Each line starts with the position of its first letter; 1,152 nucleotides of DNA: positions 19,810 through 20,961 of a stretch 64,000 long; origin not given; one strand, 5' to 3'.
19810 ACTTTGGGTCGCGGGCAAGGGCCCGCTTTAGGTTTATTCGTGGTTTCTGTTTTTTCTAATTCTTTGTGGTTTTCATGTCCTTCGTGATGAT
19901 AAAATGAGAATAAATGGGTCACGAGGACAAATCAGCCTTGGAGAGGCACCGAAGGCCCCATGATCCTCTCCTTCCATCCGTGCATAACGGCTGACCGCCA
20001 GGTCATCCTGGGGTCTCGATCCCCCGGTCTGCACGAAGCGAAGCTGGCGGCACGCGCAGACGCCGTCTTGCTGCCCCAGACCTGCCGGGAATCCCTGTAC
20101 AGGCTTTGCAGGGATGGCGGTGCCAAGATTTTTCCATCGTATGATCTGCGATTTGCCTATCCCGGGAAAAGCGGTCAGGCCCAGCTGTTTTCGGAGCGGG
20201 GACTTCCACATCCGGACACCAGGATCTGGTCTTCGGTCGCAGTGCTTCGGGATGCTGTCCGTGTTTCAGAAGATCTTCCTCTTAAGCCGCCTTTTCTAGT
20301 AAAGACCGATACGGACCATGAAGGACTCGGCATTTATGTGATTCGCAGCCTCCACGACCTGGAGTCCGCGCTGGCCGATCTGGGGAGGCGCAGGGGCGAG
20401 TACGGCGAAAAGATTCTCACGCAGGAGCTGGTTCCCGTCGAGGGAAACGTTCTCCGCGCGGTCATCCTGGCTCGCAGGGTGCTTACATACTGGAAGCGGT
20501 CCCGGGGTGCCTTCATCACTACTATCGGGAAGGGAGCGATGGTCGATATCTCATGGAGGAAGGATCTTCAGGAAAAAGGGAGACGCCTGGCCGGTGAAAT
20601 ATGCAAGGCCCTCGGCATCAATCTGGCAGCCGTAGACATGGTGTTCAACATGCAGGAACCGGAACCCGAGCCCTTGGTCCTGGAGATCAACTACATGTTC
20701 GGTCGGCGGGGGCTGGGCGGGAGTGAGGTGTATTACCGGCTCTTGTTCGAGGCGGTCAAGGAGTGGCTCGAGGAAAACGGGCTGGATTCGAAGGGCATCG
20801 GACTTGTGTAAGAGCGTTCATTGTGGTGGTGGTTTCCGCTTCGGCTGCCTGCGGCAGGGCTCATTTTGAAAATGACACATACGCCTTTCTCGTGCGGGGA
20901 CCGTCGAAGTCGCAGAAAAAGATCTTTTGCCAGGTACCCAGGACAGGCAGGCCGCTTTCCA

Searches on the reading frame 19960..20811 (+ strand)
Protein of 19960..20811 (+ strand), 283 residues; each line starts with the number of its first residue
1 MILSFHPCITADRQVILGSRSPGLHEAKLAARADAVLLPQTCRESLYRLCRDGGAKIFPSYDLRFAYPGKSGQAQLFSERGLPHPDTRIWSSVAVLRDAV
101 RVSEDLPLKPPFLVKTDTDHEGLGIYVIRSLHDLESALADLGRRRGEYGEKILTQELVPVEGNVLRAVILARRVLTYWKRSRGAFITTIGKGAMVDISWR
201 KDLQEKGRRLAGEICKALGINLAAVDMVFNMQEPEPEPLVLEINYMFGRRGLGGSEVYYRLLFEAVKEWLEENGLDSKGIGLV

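Call 3: search_protein_families(library=pfam, proteins=[window:19960-20811:+], max_evalue=0.1)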
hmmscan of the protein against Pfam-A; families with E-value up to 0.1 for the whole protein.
window:19960-20811:+ (283 aa): 2 families
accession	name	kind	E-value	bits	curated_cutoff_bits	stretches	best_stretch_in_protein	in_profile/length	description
PF08443.16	RimK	-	7.4e-07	29.4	21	1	74-247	8-167/188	RimK-like ATP-grasp domain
PF05770.16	Ins134_P3_kin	-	0.058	13.4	23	1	208-253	145-189/201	Inositol 1,3,4-trisphosphate 5/6-kinase ATP-grasp domain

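Call 4: search_protein_families(library=ncbifam, proteins=[window:19960-20811:+], max_evalue=0.1)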
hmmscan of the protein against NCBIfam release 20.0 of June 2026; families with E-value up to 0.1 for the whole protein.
window:19960-20811:+ (283 aa): 5 families
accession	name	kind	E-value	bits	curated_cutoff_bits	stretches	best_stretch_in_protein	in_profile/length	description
TIGR00768.1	rimK_fam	subfamily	5.9e-10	39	143.4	1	74-245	92-253/276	RimK family alpha-L-glutamate ligase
NF040720.1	MptN_Meth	equivalog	2.4e-07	30.1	350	1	75-248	107-270/291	tetrahydromethanopterin:alpha-L-glutamate ligase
TIGR02144.1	LysX_arch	equivalog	0.00027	20.1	275.6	1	77-244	95-251/281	lysine biosynthesis protein LysX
NF007764.0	PRK10446.1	equivalog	0.00081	18.8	331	1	75-252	105-270/300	30S ribosomal protein S6--L-glutamate ligase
NF002378.0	PRK01372.1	subfamily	0.0034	16.2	243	1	75-229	106-256/305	D-alanine--D-alanine ligase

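Call 54: search_protein_families(library=padloc, proteins=[window:19960-20811:+], max_evalue=0.01)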
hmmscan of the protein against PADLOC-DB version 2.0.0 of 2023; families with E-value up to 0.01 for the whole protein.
window:19960-20811:+ (283 aa): 0 families
